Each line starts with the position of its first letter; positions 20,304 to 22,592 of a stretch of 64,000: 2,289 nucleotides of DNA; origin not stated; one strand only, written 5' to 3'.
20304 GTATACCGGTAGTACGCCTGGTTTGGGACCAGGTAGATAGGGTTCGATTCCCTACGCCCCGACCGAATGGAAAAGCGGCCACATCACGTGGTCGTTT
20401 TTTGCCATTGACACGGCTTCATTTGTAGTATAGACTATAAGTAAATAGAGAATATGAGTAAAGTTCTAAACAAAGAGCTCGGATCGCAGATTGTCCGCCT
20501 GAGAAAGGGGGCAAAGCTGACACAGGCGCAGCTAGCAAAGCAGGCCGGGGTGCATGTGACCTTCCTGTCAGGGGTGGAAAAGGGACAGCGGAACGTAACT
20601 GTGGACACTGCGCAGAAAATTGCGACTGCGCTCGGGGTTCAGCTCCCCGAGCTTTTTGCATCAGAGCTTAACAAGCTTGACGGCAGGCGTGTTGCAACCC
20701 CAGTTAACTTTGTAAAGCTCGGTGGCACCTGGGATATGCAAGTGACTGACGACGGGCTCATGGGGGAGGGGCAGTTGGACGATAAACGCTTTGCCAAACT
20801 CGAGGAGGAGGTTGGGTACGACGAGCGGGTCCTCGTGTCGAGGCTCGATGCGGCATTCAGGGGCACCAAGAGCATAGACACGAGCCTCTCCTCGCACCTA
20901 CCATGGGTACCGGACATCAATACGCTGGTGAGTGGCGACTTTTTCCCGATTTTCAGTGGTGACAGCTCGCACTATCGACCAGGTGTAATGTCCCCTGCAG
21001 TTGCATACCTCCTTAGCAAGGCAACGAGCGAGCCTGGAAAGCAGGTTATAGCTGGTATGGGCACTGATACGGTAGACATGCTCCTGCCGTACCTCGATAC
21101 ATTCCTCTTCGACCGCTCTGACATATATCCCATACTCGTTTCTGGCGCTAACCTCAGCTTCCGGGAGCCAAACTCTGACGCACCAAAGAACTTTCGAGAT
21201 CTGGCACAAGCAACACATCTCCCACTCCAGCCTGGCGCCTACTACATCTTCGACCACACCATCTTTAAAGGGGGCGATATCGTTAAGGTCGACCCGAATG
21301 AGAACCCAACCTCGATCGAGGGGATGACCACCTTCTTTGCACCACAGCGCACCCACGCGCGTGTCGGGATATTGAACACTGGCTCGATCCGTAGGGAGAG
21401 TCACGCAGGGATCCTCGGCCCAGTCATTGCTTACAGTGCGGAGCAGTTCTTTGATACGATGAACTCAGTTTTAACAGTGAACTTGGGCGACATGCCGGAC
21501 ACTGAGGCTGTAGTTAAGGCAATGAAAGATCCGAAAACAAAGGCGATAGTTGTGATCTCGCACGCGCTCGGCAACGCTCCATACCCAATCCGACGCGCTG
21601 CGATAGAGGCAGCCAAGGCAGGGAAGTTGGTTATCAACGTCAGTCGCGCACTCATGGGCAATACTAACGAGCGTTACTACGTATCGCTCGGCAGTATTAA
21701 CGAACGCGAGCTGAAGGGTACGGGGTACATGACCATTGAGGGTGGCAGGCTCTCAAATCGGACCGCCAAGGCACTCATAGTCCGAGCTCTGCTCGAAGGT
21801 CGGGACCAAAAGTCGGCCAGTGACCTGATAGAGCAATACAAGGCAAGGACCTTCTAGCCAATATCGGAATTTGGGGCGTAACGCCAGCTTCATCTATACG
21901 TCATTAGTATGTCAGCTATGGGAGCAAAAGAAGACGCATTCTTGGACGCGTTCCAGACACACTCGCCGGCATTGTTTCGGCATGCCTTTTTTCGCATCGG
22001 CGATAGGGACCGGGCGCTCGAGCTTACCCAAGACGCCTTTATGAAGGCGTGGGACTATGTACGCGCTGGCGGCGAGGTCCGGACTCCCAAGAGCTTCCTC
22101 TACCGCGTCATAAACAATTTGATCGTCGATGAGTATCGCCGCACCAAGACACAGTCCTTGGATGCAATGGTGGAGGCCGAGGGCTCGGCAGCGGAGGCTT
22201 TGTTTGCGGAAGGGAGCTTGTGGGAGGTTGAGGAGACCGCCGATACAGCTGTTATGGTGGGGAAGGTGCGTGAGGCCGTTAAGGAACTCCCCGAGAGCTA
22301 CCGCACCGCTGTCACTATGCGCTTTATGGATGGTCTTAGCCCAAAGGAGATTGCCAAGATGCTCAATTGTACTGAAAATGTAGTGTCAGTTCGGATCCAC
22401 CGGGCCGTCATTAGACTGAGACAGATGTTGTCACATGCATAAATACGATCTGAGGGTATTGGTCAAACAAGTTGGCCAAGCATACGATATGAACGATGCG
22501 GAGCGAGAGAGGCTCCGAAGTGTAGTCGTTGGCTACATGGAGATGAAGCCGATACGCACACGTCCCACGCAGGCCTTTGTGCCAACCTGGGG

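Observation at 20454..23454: One-component HTH_XRE::L-asparaginase-like fusion encoded immediately upstream of an ECF sigma / DUF5667-like anti-sigma pair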

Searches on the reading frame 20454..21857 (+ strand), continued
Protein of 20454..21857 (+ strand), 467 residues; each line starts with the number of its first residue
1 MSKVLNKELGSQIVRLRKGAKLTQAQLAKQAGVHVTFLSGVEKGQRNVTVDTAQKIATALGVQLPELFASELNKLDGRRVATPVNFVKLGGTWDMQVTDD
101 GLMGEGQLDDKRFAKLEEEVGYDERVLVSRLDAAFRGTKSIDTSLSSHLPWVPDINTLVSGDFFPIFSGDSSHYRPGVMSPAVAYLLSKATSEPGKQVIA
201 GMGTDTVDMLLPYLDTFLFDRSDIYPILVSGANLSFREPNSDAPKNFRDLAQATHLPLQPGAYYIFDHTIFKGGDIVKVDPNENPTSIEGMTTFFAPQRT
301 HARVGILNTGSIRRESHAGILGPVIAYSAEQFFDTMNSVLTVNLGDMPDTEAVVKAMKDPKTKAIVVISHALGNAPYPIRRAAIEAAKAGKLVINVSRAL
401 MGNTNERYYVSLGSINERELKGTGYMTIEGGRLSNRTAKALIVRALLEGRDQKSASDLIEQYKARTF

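Call 33: find_encoding_contigs(protein=P0004, flank=4000, max_places=2)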
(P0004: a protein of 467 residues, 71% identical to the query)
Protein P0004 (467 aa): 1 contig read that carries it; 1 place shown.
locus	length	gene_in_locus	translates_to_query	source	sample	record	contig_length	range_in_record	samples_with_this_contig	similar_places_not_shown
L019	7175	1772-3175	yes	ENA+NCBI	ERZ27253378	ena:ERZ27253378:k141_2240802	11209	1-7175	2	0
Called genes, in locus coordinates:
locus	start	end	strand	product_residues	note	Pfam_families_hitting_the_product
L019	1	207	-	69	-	?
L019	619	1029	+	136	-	PF02021:UPF0102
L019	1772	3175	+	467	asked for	PF01381:HTH_3, PF12844:HTH_19 (weak), PF13443:HTH_26, PF13560:HTH_31, PF00710:Asparaginase (weak), PF17763:Asparaginase_C (weak)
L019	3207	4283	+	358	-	PF00710:Asparaginase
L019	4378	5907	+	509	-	PF00117:GATase, PF07722:Peptidase_C26 (weak), PF02540:NAD_synthase (faint), PF00958:GMP_synt_C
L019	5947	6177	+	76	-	-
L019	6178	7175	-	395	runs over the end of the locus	PF13365:Trypsin_2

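Call 34: find_encoding_contigs(protein=P0007, flank=4000, max_places=2)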
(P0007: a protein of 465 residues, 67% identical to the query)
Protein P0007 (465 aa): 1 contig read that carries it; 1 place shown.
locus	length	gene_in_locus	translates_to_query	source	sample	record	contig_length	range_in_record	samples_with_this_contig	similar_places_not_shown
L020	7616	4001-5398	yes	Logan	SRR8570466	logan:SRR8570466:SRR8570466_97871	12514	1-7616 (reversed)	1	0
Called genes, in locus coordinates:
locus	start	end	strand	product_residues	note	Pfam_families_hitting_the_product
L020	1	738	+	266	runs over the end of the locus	PF03372:Exo_endo_phos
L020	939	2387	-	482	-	PF01743:PolyA_pol, PF12627:PolyA_pol_RNAbd, PF01966:HD, PF13735:tRNA_NucTran2_2 (weak)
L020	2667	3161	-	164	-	-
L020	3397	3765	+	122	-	PF08378:NERD (weak), PF02021:UPF0102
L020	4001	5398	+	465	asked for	PF01381:HTH_3, PF12844:HTH_19 (weak), PF13443:HTH_26, PF13560:HTH_31 (weak), PF00710:Asparaginase (weak), PF17763:Asparaginase_C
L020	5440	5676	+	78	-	-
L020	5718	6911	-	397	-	PF00089:Trypsin (weak), PF13365:Trypsin_2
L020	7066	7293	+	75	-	-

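Call 35: find_encoding_contigs(protein=P0013, flank=4000, max_places=2)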
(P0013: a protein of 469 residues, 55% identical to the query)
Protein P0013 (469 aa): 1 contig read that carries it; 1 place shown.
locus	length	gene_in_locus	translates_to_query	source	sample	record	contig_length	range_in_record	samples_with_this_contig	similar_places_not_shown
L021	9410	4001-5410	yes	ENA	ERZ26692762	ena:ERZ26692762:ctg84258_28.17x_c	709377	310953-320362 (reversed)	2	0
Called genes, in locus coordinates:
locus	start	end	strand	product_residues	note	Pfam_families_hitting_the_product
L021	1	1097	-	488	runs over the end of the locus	PF01743:PolyA_pol, PF12627:PolyA_pol_RNAbd, PF01966:HD, PF13735:tRNA_NucTran2_2 (weak)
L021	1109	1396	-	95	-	-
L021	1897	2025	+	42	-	-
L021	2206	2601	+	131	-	PF02021:UPF0102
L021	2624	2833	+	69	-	-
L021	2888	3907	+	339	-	PF21088:MS_channel_1st, PF00924:MS_channel_2nd, PF21082:MS_channel_3rd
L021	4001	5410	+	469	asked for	PF01381:HTH_3, PF13443:HTH_26 (weak), PF13560:HTH_31 (weak), PF00710:Asparaginase, PF17763:Asparaginase_C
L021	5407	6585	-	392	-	PF00089:Trypsin (weak), PF13365:Trypsin_2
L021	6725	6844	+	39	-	-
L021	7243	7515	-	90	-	PF00216:Bac_DNA_binding, PF18291:HU-HIG (weak)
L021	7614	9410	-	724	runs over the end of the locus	PF07556:DUF1538, PF13189:Cytidylate_kin2, PF13238:AAA_18, PF02224:Cytidylate_kin (weak)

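Call 46: search_protein_families(library=padloc, proteins=[window:20454-21857:+], max_evalue=0.001)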
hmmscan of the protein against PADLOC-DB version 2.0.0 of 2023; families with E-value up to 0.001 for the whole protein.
window:20454-21857:+ (467 aa): 13 families
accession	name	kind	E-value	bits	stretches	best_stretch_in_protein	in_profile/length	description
PDLC03665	Control_protein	-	3.8e-14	50.7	1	10-68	10-69/77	control protein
PDLC02926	HTH_VI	-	3.3e-11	41.3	1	9-73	2-66/92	-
PDLC03664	Control_protein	-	1.1e-08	33.4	1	9-68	14-73/74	control protein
PDLC03671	Control_protein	-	6.3e-08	30.8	1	15-69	21-75/84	control protein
PDLC04142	capH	-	8.7e-08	31.2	1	7-79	5-74/103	capH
PDLC03953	RmrA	-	3.7e-07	27.7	1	8-63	5-60/373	-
PDLC03949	RmrA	-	4.6e-06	23.8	1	15-79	9-73/363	-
PDLC03666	Control_protein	-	1e-05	23.9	1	9-68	7-66/77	control protein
PDLC04775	PDC-M69A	-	1.3e-05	23.7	1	7-71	6-70/113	-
PDLC03668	Control_protein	-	8.3e-05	21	1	14-62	16-62/79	control protein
PDLC03946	RmrA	-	0.00015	18.6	1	17-77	11-71/357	-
PDLC03536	REase_II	-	0.0003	18.5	1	9-72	11-74/237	Type II restriction enzyme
PDLC03954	RmrA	-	0.00088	16.3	0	4-64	6-66/380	-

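Call 50: find_encoding_contigs(protein=P0022, flank=3500, max_places=1)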
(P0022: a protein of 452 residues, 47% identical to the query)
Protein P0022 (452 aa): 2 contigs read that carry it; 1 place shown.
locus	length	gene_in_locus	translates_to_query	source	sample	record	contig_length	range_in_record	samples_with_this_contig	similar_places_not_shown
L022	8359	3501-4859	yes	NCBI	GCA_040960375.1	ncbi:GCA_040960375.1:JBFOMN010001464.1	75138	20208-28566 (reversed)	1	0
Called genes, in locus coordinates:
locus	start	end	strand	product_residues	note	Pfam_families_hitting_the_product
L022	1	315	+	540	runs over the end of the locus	PF00118:Cpn60_TCP1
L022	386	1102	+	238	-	PF00696:AA_kinase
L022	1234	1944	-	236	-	PF01551:Peptidase_M23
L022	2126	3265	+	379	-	PF00044:Gp_dh_N, PF02800:Gp_dh_C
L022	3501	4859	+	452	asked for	PF01381:HTH_3, PF13443:HTH_26, PF13560:HTH_31 (weak), PF00710:Asparaginase (weak), PF17763:Asparaginase_C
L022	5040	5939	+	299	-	PF08308:PEGA, PF08239:SH3_3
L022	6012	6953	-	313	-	PF01040:UbiA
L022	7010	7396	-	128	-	-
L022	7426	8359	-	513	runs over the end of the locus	-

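Call 51: find_encoding_contigs(protein=P0025, flank=3500, max_places=1)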
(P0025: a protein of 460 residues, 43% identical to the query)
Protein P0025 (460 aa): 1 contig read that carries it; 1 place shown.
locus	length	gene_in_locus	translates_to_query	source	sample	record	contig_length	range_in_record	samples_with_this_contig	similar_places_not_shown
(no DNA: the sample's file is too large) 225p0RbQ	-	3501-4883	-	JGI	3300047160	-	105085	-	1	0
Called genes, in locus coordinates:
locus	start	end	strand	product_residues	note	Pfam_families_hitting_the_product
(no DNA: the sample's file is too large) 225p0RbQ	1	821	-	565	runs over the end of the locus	PF00587:tRNA-synt_2b, PF04073:tRNA_edit, PF03129:HGTP_anticodon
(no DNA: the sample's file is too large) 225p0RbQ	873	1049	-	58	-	-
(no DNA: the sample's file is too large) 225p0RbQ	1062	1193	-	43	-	-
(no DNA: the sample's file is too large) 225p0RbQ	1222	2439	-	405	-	PF13439:Glyco_transf_4 (weak), PF00534:Glycos_transf_1, PF13692:Glyco_trans_1_4, PF13524:Glyco_trans_1_2 (weak)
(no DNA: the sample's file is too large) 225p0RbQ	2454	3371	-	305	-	PF13793:Pribosyltran_N, PF00156:Pribosyltran, PF14572:Pribosyl_synth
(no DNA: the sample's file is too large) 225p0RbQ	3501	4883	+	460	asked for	PF01381:HTH_3, PF12844:HTH_19, PF13443:HTH_26 (weak), PF13560:HTH_31, PF00710:Asparaginase, PF17763:Asparaginase_C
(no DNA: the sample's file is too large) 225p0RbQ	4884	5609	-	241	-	PF01479:S4, PF00849:PseudoU_synth_2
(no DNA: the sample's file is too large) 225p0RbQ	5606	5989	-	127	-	PF01687:Flavokinase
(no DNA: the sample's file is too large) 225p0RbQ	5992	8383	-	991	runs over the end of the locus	PF07517:SecA_DEAD, PF01043:SecA_PP_bind, PF21090:P-loop_SecA, PF07516:SecA_SW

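Call 52: find_encoding_contigs(protein=P0011, flank=3500, max_places=1)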
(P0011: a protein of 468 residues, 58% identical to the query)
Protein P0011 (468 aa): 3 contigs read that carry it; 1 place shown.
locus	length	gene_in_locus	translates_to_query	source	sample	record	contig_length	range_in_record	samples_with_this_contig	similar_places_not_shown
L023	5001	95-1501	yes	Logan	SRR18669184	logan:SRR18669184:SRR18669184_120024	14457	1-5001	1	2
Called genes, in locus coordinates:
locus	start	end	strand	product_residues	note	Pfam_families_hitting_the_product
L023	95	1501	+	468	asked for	PF01381:HTH_3, PF12844:HTH_19 (weak), PF13443:HTH_26, PF13560:HTH_31 (weak), PF00710:Asparaginase (weak), PF17763:Asparaginase_C (weak)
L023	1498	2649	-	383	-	PF00089:Trypsin (weak), PF13365:Trypsin_2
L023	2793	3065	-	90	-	PF00216:Bac_DNA_binding, PF18291:HU-HIG (weak)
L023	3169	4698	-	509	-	PF12072:RNase_Y_N, PF00013:KH_1 (faint), PF01966:HD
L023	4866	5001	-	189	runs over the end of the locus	PF00574:CLP_protease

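Call 53: find_encoding_contigs(protein=P0016, flank=3500, max_places=1)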
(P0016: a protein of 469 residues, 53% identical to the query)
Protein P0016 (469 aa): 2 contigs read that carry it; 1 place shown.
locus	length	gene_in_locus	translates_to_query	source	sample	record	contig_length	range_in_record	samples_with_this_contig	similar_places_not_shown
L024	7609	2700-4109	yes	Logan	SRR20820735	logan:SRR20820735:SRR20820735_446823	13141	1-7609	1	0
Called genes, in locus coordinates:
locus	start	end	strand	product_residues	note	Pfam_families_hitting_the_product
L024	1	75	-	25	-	?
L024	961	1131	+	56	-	-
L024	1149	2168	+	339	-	PF21088:MS_channel_1st, PF00924:MS_channel_2nd, PF21082:MS_channel_3rd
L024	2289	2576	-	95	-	-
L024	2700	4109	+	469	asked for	PF01381:HTH_3, PF13443:HTH_26, PF13560:HTH_31, PF00710:Asparaginase (weak), PF17763:Asparaginase_C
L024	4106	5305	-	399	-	PF00089:Trypsin, PF13365:Trypsin_2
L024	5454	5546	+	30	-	-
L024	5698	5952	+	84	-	-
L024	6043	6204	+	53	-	-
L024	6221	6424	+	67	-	-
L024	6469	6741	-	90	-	PF00216:Bac_DNA_binding, PF18291:HU-HIG (weak)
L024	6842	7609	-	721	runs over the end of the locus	PF07556:DUF1538, PF02224:Cytidylate_kin (faint), PF13189:Cytidylate_kin2, PF13207:AAA_17, PF13238:AAA_18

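Call 58: find_encoding_contigs(protein=P0029, flank=4000, max_places=1)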
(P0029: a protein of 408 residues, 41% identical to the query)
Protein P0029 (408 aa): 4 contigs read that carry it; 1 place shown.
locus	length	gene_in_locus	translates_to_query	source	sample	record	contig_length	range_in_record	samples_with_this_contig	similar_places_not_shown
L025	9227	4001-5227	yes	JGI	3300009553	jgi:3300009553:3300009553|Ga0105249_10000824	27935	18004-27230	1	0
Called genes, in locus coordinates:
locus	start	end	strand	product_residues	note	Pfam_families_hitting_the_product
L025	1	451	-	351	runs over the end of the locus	PF06224:AlkZ-like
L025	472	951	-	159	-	PF00383:dCMP_cyt_deam_1, PF14437:MafB19-deam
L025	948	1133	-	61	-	-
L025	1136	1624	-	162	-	PF01872:RibD_C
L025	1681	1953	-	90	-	PF03992:ABM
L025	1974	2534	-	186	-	-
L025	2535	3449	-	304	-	PF00389:2-Hacid_dh, PF02826:2-Hacid_dh_C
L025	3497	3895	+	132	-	PF00383:dCMP_cyt_deam_1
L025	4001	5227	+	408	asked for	PF00710:Asparaginase, PF17763:Asparaginase_C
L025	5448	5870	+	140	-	-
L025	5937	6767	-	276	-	PF13814:Replic_Relax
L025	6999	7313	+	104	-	PF11171:DUF2958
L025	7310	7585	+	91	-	-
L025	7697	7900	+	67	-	-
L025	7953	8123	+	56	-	-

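Call 59: find_encoding_contigs(protein=P0037, flank=4000, max_places=1)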
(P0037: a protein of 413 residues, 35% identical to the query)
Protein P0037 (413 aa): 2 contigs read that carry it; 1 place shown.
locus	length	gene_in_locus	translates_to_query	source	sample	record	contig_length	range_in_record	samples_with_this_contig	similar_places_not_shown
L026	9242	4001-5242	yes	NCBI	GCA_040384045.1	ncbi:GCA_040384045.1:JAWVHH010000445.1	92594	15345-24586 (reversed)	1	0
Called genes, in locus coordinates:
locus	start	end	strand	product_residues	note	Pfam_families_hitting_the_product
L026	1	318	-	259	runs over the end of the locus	PF03808:Glyco_tran_WecG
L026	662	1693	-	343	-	PF00022:Actin (faint), PF06723:MreB_Mbl, PF00012:HSP70, PF14450:FtsA (weak)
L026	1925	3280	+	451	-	PF08308:PEGA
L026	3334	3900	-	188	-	-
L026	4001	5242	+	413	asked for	-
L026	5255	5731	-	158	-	-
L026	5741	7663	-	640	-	-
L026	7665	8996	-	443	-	PF00710:Asparaginase, PF17763:Asparaginase_C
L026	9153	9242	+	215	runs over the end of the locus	PF13840:ACT_7 (weak), PF22468:ACT_9 (weak)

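Call 60: find_encoding_contigs(protein=P0035, flank=4000, max_places=1)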
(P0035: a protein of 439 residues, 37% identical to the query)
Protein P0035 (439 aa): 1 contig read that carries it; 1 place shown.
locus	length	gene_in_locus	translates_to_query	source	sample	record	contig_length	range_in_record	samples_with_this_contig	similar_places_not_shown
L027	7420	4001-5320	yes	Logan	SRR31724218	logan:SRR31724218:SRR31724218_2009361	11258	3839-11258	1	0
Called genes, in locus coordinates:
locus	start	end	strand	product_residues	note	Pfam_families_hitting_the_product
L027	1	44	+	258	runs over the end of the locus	-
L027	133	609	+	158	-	PF22811:Zn_ribbon_NrdR, PF03477:ATP-cone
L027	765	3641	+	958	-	PF08471:Ribonuc_red_2_N, PF02867:Ribonuc_red_lgC, PF12637:TSCPD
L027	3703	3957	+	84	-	-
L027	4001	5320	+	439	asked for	PF00710:Asparaginase, PF17763:Asparaginase_C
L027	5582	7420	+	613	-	?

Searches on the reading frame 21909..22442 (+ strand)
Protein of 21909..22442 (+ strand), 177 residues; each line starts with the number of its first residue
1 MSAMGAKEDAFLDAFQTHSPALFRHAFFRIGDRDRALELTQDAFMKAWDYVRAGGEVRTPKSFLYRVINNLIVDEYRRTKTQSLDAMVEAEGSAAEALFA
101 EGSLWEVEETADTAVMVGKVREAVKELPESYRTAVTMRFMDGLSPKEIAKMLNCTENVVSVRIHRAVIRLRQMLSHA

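Call 3: search_protein_families(library=pfam, proteins=[window:21909-22442:+], max_evalue=0.1)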
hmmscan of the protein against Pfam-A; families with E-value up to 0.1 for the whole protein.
window:21909-22442:+ (177 aa): 7 families
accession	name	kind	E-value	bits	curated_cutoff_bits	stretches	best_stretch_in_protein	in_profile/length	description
PF08281.18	Sigma70_r4_2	-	2.9e-15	56.1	25.7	1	119-170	3-54/54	Sigma-70, region 4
PF04542.20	Sigma70_r2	-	4.3e-11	42.9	24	1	15-80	2-69/71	Sigma-70 region 2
PF04545.22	Sigma70_r4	-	8.3e-09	35.3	24.1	1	124-172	2-50/50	Sigma-70, region 4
PF07638.17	Sigma70_ECF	-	0.00012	22.5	21.1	1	101-170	117-179/185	ECF sigma factor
PF13384.12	HTH_23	-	0.0019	18.4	24.6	1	139-165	14-40/50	Homeodomain-like domain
PF05430.17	Methyltransf_30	-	0.0042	17.4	22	1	109-152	29-68/124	S-adenosyl-L-methionine-dependent methyltransferase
PF00196.25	GerE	-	0.013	15.5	23.5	1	139-165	14-40/57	Bacterial regulatory proteins, luxR family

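Call 4: search_protein_families(library=ncbifam, proteins=[window:21909-22442:+], max_evalue=0.1)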
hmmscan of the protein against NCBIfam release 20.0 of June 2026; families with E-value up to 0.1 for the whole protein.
window:21909-22442:+ (177 aa): 106 families (the best 25 are shown)
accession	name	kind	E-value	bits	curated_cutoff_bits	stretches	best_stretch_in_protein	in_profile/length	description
TIGR02985.1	Sig70_bacteroi1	subfamily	4.8e-24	85.4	126.4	1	10-174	2-162/162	RNA polymerase sigma-70 factor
NF058625.1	sigma_PG0214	equivalog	6.1e-23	81.4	130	1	8-174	3-161/170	GFO_1088 family ECF-type sigma factor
TIGR02937.1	sigma70-ECF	superfamily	8.3e-23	80.8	42.9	1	10-174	2-165/165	sigma-70 family RNA polymerase sigma factor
NF007223.0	PRK09641.1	equivalog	3e-22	79.4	209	1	7-176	16-186/187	RNA polymerase sigma factor SigW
TIGR02948.1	SigW_bacill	equivalog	1.6e-20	74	243.1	1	7-176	16-186/187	RNA polymerase sigma factor SigW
TIGR02952.1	Sig70_famx2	equivalog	2.3e-20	73.2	206.45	1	6-174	7-170/170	ECF subfamily RNA polymerase sigma factor, BldN family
NF007227.0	PRK09645.1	subfamily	1.3e-19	70.7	202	1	5-175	8-171/177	sigma-70 family RNA polymerase sigma factor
TIGR02983.1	SigE-fam_strep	subfamily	1.4e-19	70.6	141.55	1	6-174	3-158/162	SigE family RNA polymerase sigma factor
NF009166.1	PRK12513.1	equivalog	2e-19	70.1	206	1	8-176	21-188/193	RNA polymerase sigma factor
TIGR02950.1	SigM_subfam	subfamily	3.2e-19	69.3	147.95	1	15-174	6-158/159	RNA polymerase sigma factor, SigM family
NF009179.0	PRK12527.1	equivalog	3.3e-18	66.2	162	1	23-171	9-150/159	RNA polymerase sigma factor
NF005448.0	PRK07037.1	equivalog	2.4e-17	63.1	190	1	7-174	10-171/186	RNA polymerase factor sigma-70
NF006550.0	PRK09047.1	equivalog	3.2e-17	62.6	173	1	12-176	14-189/194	RNA polymerase sigma factor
NF004113.0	PRK05602.1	equivalog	5.6e-17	62.1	208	1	8-175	44-202/211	RNA polymerase sigma factor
TIGR02959.1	SigZ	equivalog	1.2e-16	61.1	168.65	1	21-176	7-150/170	RNA polymerase sigma factor SigZ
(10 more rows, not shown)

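Call 46: search_protein_families(library=padloc, proteins=[window:21909-22442:+], max_evalue=0.001)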
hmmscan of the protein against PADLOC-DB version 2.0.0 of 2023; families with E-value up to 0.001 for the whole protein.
window:21909-22442:+ (177 aa): 0 families
